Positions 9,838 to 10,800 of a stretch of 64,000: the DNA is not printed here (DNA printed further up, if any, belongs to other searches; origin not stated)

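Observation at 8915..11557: Orphan ParA/MinD-type ATPase embedded between phosphoribulokinase and a ferredoxin-fused flavin reductase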

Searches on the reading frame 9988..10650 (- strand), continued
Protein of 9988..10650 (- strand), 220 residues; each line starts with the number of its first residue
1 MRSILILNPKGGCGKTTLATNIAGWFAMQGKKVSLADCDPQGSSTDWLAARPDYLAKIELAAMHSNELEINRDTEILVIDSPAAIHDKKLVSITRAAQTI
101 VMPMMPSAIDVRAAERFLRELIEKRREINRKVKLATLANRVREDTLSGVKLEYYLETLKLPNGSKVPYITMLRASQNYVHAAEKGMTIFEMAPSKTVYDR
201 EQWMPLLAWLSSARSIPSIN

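Call 59: fold_search(model_id=the predicted structure, library=pdb)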
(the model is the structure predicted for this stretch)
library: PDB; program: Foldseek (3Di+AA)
matches with E <= 10: 1700; with E <= 0.001: 339
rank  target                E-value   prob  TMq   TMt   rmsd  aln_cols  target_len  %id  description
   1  5u1g_C                1.0e-14  1.00  0.75  0.78   3.1       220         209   23  Structure of TP228 ParA-AMPPNP-ParB complex (released 2017-04-19)
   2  4e07_A                3.6e-14  1.00  0.76  0.81   3.1       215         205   24  ParF-AMPPCP-C2221 form (released 2012-06-13)
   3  4e09                  1.0e-13  1.00  0.73  0.78   3.4       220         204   22  Structure of ParF-AMPPCP, I422 form (released 2012-06-13)
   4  5u1g_B                1.7e-13  1.00  0.75  0.78   3.3       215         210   24  Structure of TP228 ParA-AMPPNP-ParB complex (released 2017-04-19)
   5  4dzz_A                4.0e-13  1.00  0.73  0.77   3.4       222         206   23  Structure of ParF-ADP, crystal form 1 (released 2012-06-13)
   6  5u1g_A                7.1e-13  1.00  0.77  0.79   3.2       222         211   22  Structure of TP228 ParA-AMPPNP-ParB complex (released 2017-04-19)
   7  4e03_A                7.6e-13  1.00  0.72  0.77   3.4       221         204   23  Structure of ParF-ADP form 2 (released 2012-06-13)
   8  2bek_B                6.5e-12  1.00  0.76  0.69   5.1       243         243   21  Structure of the bacterial chromosome segregation protein Soj (released 2005-01-12)
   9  2bek_A                8.4e-12  1.00  0.76  0.69   4.1       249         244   22  Structure of the bacterial chromosome segregation protein Soj (released 2005-01-12)
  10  2ynm_B                6.4e-11  1.00  0.72  0.60   6.3       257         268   19  Structure of the ADPxAlF3-Stabilized Transition State of the Nitrogenase-like Dark-Operative Protochlorophyllide Oxido (released 2013-01-30)
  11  3cwq_A                8.2e-11  1.00  0.71  0.75   3.8       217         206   19  Crystal structure of chromosome partitioning protein (ParA) in complex with ADP from Synechocystis sp. Northeast Struc (released 2008-05-13)
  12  2bej                  1.1e-10  1.00  0.74  0.67   5.3       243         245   23  Structure of the bacterial chromosome segregation protein Soj (released 2005-01-12)
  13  3cwq_B                1.4e-10  1.00  0.72  0.79   3.5       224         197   19  Crystal structure of chromosome partitioning protein (ParA) in complex with ADP from Synechocystis sp. Northeast Struc (released 2008-05-13)
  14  2xj9_B                2.0e-10  1.00  0.75  0.64   5.2       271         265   20  Dimer Structure of the bacterial cell division regulator MipZ (released 2011-07-13)
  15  1wcv                  3.1e-10  1.00  0.71  0.65   5.8       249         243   23  Structure of the bacterial chromosome segregation protein Soj (released 2005-01-12)
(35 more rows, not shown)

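Call 64: search_dna_similar(query=window:9988-10650:-, collection=plasmids, mode=protein, max_rows=15)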
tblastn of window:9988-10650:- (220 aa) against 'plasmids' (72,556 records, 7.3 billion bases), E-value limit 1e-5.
Records with a match: 3194; places in all: 3380; records where one place covers at least 80% of the query: 1828.
Best place of each record, by identity: 60-80% 2; <60% 3192.
By first word of the organism name: Escherichia 391; Xanthomonas 212; Klebsiella 211; Acinetobacter 173; Salmonella 163; Ralstonia 147; Burkholderia 140; Campylobacter 115; Aeromonas 101; Citrobacter 98; and 251 more.
By predicted mobility (MOB-suite, as given by PLSDB): conjugative 1253; non-mobilizable 1199; mobilizable 742.
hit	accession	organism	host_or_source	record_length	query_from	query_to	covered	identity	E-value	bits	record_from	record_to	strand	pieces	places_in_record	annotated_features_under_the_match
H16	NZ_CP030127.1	Indioceanicola profundi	sediment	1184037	1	214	97%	36.0%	3e-34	135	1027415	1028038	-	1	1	none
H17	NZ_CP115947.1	Ralstonia solanacearum MolK2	Musa sp.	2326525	5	211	94%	36.1%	2e-36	142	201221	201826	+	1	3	record has no annotation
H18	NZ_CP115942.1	Ralstonia syzygii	Musa sp.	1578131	5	211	94%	35.5%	2e-36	142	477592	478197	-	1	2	none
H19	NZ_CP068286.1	Ralstonia syzygii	Musa balbisiana cultivar Kepok,banana ...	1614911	5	211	94%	35.5%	2e-36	142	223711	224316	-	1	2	record has no annotation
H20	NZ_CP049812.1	Pontibrevibacter nitratireducens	-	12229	1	195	89%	34.8%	1e-20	97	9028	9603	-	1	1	parA: ParA family partition ATPase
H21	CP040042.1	Acinetobacter baumannii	Homo sapiens,blood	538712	1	207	94%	32.5%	2e-27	116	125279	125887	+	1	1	ParA family protein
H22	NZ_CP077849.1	Acinetobacter baumannii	Homo sapiens,Rectal swab_P28_BU14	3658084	1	207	94%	32.5%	2e-27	116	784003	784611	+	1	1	none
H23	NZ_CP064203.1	Acinetobacter baumannii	Homo sapiens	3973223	1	207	94%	32.5%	2e-27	116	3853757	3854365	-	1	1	none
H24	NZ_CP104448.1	Acinetobacter baumannii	Homo sapiens,sputum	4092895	1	207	94%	32.5%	2e-27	116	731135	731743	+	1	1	none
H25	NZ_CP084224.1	Arsenophonus apicola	Apis mellifera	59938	4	199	89%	34.3%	4e-17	87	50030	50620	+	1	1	parA: ParA family partition ATPase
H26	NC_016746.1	Oceanimonas sp. GK1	-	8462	4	194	87%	35.2%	3e-18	90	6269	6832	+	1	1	parA: ParA family partition ATPase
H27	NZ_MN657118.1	Psychrobacter sp.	-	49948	1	215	98%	30.9%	1e-14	79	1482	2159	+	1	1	parA: ParA family partition ATPase | plasmid partition protein ParG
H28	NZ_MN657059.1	Psychrobacter sp.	-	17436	1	215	98%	30.9%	2e-14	79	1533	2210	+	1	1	parA: ParA family partition ATPase | plasmid partition protein ParG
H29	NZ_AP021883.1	Sulfuriferula nivalis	-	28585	1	193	88%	34.2%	1e-16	85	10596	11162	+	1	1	parA: ParA family partition ATPase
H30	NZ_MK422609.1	Psychrobacter sp. DAB_AL32B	guano of little auks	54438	1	208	95%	31.4%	3e-14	78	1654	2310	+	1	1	parA: ParA family partition ATPase | plasmid partition protein ParG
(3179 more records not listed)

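Call 65: get_annotated_region(hit=H21, flank=5000)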
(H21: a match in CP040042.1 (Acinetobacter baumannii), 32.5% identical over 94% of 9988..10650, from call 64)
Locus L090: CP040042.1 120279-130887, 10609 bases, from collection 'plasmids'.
description: Acinetobacter baumannii strain VB958 plasmid unnamed2, complete sequence
organism: Acinetobacter baumannii (NCBI taxid 470)
taxonomy: Bacteria; Pseudomonadota; Gammaproteobacteria; Moraxellales; Moraxellaceae; Acinetobacter; Acinetobacter baumannii
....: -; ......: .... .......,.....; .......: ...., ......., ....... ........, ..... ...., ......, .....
typing (MOB-suite, as given by PLSDB): non-mobilizable
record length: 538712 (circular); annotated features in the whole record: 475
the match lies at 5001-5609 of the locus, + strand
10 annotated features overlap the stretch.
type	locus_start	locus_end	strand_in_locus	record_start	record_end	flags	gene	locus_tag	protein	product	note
CDS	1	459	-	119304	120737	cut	-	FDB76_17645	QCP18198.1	amino acid permease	-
CDS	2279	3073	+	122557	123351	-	-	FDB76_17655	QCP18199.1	class I SAM-dependent methyltransferase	-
CDS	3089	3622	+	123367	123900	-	-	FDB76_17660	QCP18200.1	hypothetical protein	-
CDS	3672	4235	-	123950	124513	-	-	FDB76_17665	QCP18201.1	hypothetical protein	-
CDS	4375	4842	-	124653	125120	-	-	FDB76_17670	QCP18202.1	endonuclease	-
CDS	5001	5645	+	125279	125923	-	-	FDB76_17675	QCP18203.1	ParA family protein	-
CDS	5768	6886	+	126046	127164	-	-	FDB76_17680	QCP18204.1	AI-2E family transporter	-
CDS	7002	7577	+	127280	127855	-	-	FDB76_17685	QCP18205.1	superoxide dismutase family protein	-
CDS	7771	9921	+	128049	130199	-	yccS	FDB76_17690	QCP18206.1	TIGR01666 family membrane protein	-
CDS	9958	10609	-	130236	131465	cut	-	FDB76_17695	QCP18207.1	MFS transporter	-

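Call 66: get_annotated_region(hit=H18, flank=5000)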
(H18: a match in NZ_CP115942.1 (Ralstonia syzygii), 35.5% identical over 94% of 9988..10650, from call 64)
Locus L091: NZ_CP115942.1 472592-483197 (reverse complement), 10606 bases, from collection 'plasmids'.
description: Ralstonia syzygii strain BDBR229 plasmid pmega, complete sequence
organism: Ralstonia syzygii (NCBI taxid 28097)
taxonomy: Bacteria; Pseudomonadota; Betaproteobacteria; Burkholderiales; Burkholderiaceae; Ralstonia; Ralstonia syzygii
host: -; source: Musa sp.; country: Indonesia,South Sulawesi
typing (MOB-suite, as given by PLSDB): non-mobilizable
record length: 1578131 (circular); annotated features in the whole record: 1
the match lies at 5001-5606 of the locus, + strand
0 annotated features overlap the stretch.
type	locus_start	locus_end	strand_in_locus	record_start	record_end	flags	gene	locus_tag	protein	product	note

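Call 80: list_cluster_members(proteins=[P0122, P0123, P0126, P0127, P0130, P0133, P0137, P0148, P0158, P0160])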
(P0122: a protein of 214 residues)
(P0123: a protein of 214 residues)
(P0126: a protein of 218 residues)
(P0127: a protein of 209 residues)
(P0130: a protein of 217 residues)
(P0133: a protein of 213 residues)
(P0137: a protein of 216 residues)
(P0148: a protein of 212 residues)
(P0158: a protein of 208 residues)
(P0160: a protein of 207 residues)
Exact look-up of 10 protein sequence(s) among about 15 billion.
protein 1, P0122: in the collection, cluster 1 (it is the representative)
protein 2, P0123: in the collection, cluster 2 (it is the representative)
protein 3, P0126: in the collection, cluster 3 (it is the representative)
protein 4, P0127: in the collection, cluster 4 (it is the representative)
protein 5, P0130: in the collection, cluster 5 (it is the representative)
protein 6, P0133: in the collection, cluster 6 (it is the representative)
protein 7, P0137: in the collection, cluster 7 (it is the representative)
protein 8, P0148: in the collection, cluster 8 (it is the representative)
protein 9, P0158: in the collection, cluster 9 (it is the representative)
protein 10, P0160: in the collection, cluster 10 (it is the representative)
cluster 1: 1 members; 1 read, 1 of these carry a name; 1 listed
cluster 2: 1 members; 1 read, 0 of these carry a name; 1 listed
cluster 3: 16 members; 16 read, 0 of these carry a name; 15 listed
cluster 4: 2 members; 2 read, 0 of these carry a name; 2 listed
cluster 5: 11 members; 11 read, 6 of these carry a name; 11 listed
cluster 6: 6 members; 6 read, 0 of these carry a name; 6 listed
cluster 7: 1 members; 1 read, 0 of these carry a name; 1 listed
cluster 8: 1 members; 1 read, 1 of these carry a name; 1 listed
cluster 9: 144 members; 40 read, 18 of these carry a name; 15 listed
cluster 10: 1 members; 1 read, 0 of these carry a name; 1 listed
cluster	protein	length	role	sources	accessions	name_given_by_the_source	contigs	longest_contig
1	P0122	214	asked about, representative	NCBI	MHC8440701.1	MAG: nucleotide-binding protein [Candidatus Eutrophobiaceae bacterium]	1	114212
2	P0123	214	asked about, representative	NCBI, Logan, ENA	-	-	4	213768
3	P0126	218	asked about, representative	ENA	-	-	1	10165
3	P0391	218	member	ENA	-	-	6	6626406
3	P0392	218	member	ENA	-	-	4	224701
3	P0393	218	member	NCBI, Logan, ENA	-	-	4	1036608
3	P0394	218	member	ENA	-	-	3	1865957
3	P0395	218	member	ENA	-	-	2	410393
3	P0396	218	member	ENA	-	-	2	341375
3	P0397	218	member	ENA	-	-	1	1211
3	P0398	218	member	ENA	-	-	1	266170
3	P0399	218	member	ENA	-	-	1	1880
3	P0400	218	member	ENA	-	-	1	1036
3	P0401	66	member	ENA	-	-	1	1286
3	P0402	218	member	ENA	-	-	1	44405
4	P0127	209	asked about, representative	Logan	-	-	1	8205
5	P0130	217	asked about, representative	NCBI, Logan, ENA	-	-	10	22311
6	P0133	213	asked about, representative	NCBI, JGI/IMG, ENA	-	-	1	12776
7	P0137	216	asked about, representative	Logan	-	-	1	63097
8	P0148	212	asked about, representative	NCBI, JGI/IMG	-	chromosome partitioning protein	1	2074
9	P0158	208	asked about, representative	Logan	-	-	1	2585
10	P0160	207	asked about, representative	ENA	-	-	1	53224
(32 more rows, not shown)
